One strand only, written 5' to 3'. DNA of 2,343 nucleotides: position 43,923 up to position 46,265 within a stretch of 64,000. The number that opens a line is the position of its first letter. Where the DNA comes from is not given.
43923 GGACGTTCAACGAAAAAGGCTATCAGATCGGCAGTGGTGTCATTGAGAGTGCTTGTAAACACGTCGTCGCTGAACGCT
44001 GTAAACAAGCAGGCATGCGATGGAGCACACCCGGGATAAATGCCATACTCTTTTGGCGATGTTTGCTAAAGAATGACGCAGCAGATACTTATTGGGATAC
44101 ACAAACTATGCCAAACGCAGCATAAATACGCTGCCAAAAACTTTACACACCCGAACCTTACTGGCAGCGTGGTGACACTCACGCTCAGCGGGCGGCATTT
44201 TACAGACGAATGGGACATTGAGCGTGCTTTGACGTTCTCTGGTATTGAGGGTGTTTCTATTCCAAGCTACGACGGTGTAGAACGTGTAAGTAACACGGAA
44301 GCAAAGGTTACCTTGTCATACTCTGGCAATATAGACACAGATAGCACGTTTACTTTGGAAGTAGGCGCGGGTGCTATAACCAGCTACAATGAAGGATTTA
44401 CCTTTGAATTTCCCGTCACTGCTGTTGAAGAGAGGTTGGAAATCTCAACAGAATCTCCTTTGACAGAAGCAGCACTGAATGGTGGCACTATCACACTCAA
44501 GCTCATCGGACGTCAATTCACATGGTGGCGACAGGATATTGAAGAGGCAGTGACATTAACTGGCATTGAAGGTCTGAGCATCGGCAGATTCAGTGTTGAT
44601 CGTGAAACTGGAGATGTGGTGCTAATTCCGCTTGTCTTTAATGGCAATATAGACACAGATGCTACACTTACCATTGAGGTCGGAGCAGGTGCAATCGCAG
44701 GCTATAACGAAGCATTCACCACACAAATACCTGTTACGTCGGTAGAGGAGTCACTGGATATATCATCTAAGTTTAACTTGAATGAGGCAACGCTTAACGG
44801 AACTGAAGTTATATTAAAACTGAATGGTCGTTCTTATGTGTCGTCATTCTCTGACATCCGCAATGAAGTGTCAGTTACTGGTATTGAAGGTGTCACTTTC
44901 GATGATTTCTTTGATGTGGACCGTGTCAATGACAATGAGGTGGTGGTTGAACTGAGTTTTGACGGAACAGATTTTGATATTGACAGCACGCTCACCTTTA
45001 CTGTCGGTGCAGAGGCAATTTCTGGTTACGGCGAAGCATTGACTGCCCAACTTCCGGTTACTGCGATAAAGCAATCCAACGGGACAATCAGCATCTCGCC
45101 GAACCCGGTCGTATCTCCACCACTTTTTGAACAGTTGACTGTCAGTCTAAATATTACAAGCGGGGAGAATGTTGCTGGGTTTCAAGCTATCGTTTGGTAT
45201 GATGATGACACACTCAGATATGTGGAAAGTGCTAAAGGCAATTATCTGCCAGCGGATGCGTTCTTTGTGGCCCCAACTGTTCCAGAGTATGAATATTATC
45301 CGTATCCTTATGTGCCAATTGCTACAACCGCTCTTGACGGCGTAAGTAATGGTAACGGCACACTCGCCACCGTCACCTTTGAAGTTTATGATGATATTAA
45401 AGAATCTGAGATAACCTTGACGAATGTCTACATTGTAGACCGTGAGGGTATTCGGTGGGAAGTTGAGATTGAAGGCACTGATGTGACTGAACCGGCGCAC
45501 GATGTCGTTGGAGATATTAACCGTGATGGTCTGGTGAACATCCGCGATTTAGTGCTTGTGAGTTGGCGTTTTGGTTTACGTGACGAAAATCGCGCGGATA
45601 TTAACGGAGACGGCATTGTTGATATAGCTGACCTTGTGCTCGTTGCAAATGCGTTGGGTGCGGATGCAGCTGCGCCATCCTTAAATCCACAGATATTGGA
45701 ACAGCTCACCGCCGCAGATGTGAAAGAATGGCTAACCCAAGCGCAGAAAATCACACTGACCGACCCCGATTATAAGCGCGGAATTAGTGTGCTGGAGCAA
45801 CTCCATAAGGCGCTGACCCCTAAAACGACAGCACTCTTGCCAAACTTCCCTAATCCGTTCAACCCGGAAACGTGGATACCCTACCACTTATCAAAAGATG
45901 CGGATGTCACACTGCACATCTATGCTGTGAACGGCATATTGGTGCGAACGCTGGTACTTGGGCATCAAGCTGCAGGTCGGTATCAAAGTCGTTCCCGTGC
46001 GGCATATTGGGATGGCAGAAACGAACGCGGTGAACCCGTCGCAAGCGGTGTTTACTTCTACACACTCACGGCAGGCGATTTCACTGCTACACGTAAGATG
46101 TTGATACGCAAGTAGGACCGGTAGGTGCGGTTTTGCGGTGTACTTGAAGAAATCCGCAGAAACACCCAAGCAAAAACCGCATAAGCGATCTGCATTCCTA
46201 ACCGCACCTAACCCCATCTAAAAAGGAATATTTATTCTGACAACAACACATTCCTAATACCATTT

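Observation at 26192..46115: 20-kb same-strand island of five giant mosaic surface proteins with T9SS-type sorting tails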

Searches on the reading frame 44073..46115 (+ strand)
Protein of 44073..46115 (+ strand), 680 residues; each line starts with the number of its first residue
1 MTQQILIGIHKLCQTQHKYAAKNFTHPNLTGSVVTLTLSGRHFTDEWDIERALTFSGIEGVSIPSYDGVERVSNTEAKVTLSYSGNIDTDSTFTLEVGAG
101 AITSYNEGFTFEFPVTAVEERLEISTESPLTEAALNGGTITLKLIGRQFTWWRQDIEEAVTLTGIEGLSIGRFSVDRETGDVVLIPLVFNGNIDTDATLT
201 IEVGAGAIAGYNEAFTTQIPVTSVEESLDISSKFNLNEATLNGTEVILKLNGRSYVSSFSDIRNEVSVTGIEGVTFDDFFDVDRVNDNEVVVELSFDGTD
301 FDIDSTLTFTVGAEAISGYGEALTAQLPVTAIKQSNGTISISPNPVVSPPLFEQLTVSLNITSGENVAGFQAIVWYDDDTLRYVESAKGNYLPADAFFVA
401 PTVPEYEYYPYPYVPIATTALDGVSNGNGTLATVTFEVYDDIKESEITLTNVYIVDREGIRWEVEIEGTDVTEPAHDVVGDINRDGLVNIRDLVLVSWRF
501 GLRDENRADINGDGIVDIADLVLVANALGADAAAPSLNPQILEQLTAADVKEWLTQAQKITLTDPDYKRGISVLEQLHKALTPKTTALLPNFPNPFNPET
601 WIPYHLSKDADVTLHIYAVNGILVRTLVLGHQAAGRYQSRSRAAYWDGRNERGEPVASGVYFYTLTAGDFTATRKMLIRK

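Call 5: search_protein_families(library=pfam, proteins=[window:44073-46115:+], max_evalue=0.01)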
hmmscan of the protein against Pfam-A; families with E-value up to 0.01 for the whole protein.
window:44073-46115:+ (680 aa): 6 families
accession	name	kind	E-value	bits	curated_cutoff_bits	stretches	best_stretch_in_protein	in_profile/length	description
PF13860.13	FlgD_ig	-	2.6e-09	37.4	27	1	604-667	16-75/79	FlgD Ig-like domain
PF00404.24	Dockerin_1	-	1.1e-06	29.2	22.9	1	480-528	2-56/57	Dockerin type I domain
PF08522.16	BT_3987-like_N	-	0.00011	23.4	25.9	0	178-252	25-98/120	BT_3987-like, N-terminal domain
PF00963.24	Cohesin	-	0.00015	22.4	24.1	1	355-457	16-122/139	Cohesin domain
PF13585.12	CHU_C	-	0.0018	18.8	27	1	637-668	42-74/86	CHU_C Type IX secretion signal domain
PF18962.6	Por_Secre_tail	-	0.0065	17.2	27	0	592-678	2-75/75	Secretion system C-terminal sorting domain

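Call 6: search_protein_families(library=ncbifam, proteins=[window:44073-46115:+], max_evalue=0.01)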
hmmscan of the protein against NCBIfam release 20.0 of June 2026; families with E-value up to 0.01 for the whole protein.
window:44073-46115:+ (680 aa): 6 families
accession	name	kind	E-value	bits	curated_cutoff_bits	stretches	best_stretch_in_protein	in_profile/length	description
TIGR04183.1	Por_Secre_tail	domain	1.4e-06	28.1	23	1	592-678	2-71/72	T9SS type A sorting domain-containing protein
NF033707.1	T9SS_sortase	equivalog_domain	3.9e-06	24.8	420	1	590-667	1000-1077/1095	type IX secretion system sortase PorU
NF009276.0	PRK12633.1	equivalog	3.6e-05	23.6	383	1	604-672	122-186/234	flagellar basal body rod modification protein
NF052323.1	T9SSA_dep_M6i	equivalog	0.00028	18.9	600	1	591-674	960-1033/1043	T9SS-dependent M6-like inactivated metalloprotease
NF005176.1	PRK06655.1-1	equivalog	0.00029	20.8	230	1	610-667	97-149/197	flagellar hook assembly protein FlgD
NF052228.1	T9SS_PorZ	equivalog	0.0012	17.4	260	1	616-671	701-746/757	type IX secretion system anionic LPS delivery protein PorZ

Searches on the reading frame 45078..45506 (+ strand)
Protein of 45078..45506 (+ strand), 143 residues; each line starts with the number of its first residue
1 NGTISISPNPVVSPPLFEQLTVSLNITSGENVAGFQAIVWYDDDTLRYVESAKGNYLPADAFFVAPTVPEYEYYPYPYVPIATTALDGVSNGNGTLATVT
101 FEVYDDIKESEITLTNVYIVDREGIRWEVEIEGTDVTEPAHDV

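Call 75: search_solved_structures(query=A4, max_evalue=1, show_alignments=1)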
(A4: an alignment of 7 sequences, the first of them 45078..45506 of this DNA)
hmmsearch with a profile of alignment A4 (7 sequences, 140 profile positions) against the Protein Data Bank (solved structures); distinct sequences matched with E-value up to 1: 13.
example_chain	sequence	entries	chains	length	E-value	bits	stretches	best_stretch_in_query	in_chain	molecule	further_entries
3l8q_A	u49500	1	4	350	0.0029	20.5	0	12-55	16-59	Cellulosomal scaffoldin adaptor protein B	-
5g5d_A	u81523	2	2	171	0.16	14.8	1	20-73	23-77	CELLULOSOME ANCHORING PROTEIN COHESIN REGION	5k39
1zv9_A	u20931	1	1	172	0.21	14.5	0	12-55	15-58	Cellulosomal scaffoldin adaptor protein B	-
1qzn_A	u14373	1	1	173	0.22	14.4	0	12-55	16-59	cellulosomal scaffoldin adaptor protein B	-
3f2l_A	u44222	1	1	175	0.22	14.4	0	12-55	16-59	Cellulosomal scaffoldin adaptor protein B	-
3bwz_A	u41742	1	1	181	0.25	14.2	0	12-55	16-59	Cellulosomal scaffoldin adaptor protein B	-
1tyj_A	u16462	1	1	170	0.37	13.7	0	13-46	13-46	cellulosomal scaffoldin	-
2bm3_A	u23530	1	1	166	0.43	13.5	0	17-68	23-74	SCAFFOLDING DOCKERIN BINDING PROTEIN A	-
2y3n_A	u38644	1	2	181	0.44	13.5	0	13-46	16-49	CELLULOSOMAL SCAFFOLDIN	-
3fnk_A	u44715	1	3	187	0.58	13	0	14-52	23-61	Cellulosomal scaffoldin adaptor protein B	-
3kcp_B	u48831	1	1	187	0.6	13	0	17-67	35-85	Cellulosome anchoring protein, cohesin region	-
2b59_A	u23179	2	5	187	0.6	13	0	17-67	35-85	COG1196: Chromosome segregation ATPases | Scaffolding dockerin binding protein A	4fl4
5m0y_A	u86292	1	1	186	0.64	12.9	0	17-67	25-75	Cellulosome anchoring protein cohesin region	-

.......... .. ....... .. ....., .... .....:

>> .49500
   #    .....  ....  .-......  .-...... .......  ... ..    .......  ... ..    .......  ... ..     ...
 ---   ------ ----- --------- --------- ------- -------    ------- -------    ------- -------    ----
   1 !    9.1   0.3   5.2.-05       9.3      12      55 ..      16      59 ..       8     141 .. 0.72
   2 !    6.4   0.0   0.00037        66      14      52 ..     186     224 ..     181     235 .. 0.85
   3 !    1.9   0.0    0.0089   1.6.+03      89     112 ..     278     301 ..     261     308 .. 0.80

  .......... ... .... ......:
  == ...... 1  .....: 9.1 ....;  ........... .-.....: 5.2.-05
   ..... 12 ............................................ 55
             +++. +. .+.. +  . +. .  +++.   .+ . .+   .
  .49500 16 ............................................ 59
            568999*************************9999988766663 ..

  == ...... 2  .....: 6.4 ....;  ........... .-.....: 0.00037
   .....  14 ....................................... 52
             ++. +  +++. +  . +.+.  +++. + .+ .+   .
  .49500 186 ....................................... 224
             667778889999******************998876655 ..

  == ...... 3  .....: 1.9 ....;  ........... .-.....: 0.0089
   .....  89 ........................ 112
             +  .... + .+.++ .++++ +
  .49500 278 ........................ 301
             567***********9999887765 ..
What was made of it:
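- On Cohesin-dockerin system: A profile of seven orthologous segments hits only cohesins in the PDB, best E 0.0029 (call 75).
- All 13 weak PDB profile hits of the g5 region are cohesins (call 75).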
